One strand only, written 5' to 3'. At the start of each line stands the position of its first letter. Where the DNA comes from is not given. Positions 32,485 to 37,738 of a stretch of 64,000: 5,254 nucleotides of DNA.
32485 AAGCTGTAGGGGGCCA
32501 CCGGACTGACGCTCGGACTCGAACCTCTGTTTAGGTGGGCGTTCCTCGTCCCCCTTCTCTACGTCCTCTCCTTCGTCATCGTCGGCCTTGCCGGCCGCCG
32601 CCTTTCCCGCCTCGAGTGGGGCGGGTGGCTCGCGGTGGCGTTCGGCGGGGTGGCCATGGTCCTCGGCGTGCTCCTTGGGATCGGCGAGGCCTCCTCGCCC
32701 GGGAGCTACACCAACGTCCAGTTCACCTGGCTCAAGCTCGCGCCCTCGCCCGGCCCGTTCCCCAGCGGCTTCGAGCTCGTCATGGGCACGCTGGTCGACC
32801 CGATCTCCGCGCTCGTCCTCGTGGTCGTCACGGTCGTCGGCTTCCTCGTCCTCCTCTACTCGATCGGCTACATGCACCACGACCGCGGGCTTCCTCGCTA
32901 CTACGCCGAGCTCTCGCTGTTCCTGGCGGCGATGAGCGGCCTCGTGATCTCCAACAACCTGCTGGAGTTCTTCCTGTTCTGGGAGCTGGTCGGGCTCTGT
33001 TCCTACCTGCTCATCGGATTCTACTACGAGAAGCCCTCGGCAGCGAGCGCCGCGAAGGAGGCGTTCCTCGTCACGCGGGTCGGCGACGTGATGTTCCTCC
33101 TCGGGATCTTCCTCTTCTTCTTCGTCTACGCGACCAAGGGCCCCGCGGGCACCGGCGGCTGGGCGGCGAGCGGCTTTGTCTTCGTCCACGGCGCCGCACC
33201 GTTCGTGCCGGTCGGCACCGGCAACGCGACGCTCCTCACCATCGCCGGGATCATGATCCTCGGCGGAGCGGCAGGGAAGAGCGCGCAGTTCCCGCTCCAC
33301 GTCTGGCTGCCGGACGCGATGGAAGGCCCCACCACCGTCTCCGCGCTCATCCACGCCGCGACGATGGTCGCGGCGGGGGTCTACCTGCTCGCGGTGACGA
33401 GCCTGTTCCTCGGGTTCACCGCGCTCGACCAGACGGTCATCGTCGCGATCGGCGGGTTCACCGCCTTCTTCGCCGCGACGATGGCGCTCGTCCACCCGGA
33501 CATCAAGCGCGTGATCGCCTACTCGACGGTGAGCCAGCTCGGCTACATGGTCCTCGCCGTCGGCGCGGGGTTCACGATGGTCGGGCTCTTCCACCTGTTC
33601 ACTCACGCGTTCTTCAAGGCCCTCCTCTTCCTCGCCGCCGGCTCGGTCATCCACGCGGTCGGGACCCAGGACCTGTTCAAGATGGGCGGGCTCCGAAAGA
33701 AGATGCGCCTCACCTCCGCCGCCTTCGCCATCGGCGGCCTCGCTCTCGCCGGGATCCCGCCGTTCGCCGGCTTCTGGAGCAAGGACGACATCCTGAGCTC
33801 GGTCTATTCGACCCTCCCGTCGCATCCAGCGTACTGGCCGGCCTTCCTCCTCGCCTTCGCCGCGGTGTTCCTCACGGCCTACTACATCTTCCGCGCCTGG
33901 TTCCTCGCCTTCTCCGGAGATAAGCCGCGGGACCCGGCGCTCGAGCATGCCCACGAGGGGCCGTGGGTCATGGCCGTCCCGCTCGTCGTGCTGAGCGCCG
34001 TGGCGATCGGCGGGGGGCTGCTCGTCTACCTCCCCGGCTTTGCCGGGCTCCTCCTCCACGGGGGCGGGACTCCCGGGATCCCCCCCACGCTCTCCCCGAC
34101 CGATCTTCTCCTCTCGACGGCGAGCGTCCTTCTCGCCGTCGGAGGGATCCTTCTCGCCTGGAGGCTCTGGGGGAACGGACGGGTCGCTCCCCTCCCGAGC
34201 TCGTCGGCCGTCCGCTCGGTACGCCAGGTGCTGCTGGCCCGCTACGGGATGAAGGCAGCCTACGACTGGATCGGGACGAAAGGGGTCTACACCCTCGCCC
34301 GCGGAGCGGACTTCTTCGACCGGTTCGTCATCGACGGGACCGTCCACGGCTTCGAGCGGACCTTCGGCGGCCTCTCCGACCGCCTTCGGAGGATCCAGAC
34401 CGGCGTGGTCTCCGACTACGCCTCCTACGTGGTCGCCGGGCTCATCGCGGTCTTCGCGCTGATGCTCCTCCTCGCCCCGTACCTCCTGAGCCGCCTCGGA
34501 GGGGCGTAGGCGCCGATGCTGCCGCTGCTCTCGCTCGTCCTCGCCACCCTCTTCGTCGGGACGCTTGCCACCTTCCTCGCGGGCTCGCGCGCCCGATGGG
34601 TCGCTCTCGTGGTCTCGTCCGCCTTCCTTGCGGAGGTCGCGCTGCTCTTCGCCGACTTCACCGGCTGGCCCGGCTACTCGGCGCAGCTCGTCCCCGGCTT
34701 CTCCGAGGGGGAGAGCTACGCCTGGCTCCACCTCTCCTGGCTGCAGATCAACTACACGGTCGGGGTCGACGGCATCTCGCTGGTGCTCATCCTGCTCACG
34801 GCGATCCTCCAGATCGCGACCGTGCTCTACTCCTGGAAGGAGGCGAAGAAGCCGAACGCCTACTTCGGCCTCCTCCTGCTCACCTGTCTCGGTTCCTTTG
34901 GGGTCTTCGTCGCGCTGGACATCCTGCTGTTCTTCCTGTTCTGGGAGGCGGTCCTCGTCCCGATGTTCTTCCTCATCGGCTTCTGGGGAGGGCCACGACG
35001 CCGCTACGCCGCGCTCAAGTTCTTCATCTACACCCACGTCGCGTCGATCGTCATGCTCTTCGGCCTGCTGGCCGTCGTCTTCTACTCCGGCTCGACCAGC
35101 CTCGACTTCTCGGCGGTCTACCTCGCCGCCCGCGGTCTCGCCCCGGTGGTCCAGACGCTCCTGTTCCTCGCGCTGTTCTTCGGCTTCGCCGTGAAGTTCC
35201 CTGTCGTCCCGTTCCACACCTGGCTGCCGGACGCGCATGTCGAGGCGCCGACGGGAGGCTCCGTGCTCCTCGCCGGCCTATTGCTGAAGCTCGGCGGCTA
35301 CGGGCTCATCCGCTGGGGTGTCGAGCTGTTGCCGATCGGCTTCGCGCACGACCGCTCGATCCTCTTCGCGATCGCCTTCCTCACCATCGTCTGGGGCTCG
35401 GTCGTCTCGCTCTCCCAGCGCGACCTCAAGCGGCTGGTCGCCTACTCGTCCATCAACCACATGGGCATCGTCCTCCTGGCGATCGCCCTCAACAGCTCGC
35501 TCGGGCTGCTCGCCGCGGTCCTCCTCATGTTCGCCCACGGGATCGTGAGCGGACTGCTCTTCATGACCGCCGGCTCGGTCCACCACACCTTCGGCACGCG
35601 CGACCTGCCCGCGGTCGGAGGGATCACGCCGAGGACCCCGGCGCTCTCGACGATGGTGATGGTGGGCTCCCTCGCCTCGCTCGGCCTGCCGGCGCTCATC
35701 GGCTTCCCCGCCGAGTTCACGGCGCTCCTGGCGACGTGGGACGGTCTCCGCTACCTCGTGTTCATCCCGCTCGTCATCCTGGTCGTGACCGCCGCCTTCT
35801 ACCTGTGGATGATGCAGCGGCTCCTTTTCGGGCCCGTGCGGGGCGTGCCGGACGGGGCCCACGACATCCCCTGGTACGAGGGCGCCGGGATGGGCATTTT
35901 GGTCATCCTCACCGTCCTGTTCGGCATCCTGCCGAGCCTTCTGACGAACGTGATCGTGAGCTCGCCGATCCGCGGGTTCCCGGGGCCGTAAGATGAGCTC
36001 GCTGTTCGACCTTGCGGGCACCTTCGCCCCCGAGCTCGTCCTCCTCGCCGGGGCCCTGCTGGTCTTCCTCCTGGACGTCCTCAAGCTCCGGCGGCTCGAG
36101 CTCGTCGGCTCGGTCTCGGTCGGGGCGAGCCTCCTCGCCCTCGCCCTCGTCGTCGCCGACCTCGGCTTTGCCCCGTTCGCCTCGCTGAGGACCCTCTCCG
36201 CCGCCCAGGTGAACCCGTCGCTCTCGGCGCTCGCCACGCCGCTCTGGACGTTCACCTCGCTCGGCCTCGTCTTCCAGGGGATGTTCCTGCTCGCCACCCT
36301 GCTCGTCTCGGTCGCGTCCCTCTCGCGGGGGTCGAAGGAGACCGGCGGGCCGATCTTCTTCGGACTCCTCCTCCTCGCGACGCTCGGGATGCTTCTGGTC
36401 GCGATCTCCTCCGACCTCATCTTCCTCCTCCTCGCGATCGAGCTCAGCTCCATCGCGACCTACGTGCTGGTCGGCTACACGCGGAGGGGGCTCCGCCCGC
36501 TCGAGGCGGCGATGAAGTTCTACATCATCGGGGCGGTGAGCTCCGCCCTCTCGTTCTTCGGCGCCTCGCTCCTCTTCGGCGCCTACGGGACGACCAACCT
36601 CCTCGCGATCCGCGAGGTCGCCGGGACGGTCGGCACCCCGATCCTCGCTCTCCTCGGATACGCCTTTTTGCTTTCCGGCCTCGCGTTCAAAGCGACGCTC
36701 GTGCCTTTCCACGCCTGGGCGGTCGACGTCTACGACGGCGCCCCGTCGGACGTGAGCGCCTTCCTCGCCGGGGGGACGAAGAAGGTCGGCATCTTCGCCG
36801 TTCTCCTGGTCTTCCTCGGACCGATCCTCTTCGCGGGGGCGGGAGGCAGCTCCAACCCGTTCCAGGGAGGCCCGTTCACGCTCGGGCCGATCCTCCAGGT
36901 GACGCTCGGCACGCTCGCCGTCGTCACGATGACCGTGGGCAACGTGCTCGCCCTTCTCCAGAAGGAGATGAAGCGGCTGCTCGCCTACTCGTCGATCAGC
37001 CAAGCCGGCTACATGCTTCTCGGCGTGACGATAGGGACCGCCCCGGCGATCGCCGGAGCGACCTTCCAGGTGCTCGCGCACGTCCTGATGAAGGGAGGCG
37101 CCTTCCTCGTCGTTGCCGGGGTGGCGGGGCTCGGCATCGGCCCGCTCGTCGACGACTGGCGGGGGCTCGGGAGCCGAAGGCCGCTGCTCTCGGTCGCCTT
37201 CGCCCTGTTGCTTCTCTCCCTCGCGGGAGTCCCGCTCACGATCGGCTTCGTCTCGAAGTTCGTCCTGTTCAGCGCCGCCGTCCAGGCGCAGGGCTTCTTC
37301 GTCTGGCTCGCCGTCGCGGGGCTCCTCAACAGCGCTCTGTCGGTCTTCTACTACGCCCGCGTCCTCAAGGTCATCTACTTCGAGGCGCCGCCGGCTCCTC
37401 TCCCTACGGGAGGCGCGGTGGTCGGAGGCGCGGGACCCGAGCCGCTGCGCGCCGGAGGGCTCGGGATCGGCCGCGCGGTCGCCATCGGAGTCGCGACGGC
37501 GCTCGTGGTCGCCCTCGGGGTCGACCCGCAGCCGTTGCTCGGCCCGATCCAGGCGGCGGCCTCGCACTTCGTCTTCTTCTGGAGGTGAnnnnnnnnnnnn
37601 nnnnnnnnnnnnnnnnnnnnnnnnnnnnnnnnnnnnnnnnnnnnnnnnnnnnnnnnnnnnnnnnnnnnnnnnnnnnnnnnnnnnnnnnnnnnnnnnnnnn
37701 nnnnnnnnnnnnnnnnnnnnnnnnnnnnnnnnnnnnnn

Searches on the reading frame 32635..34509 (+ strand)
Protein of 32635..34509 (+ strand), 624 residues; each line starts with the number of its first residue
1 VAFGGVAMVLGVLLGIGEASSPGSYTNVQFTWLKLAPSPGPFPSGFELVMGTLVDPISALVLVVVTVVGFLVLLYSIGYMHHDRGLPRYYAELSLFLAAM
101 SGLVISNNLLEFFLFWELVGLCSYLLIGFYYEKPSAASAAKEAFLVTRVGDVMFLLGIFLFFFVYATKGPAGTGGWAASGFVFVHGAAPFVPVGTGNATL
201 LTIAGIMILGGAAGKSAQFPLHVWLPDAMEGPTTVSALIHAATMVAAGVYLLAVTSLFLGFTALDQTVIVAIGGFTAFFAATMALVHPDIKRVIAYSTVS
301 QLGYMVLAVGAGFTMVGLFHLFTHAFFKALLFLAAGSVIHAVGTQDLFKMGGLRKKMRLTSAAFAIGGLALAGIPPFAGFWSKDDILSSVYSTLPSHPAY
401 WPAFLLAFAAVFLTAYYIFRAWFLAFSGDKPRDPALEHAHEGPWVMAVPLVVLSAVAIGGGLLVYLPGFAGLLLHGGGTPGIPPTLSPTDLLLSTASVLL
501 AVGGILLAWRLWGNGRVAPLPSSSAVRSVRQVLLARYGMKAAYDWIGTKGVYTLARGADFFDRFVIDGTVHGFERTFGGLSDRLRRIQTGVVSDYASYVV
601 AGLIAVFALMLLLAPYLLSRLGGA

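Call 78: search_protein_families(library=pfam, proteins=[window:32635-34509:+], max_evalue=0.001)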
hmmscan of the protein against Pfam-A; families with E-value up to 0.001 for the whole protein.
window:32635-34509:+ (624 aa): 2 families
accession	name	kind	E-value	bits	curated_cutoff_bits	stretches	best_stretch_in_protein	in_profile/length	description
PF00361.26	Proton_antipo_M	-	2.5e-72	244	21.5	1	106-393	1-278/294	NADH:quinone oxidoreductase/Mrp antiporter, TM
PF00662.26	Proton_antipo_N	-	4.3e-17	62.2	24.5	1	45-90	6-51/51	NADH-Ubiquinone oxidoreductase (complex I), chain 5 N-terminus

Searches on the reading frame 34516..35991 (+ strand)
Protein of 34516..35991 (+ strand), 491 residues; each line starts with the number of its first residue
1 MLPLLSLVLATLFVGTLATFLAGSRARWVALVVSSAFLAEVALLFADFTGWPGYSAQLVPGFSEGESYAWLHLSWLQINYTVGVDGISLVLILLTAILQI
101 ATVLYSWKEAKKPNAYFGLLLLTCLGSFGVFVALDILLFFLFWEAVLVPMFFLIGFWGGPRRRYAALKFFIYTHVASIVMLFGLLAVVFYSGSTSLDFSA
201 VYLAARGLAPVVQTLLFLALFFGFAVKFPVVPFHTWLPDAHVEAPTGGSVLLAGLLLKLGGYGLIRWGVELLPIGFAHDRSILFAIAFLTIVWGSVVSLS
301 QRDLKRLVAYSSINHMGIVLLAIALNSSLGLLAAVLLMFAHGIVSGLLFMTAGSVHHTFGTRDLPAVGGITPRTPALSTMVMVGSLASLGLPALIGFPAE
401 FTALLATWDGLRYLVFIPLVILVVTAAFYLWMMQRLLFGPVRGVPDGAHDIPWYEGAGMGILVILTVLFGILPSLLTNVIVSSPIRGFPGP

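Call 78: search_protein_families(library=pfam, proteins=[window:34516-35991:+], max_evalue=0.001)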
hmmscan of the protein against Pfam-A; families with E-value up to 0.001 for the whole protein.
window:34516-35991:+ (491 aa): 1 family
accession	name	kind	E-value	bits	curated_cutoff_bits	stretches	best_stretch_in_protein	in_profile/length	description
PF00361.26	Proton_antipo_M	-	2.5e-70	237.4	21.5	1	133-417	1-285/294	NADH:quinone oxidoreductase/Mrp antiporter, TM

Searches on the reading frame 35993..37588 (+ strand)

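Call 78: search_protein_families(library=pfam, proteins=[window:35993-37588:+], max_evalue=0.001)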
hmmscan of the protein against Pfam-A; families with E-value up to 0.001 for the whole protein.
window:35993-37588:+ (531 aa): 1 family
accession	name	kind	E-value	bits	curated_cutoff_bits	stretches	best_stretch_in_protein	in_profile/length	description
PF00361.26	Proton_antipo_M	-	1.1e-59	202.5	21.5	1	139-441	1-288/294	NADH:quinone oxidoreductase/Mrp antiporter, TM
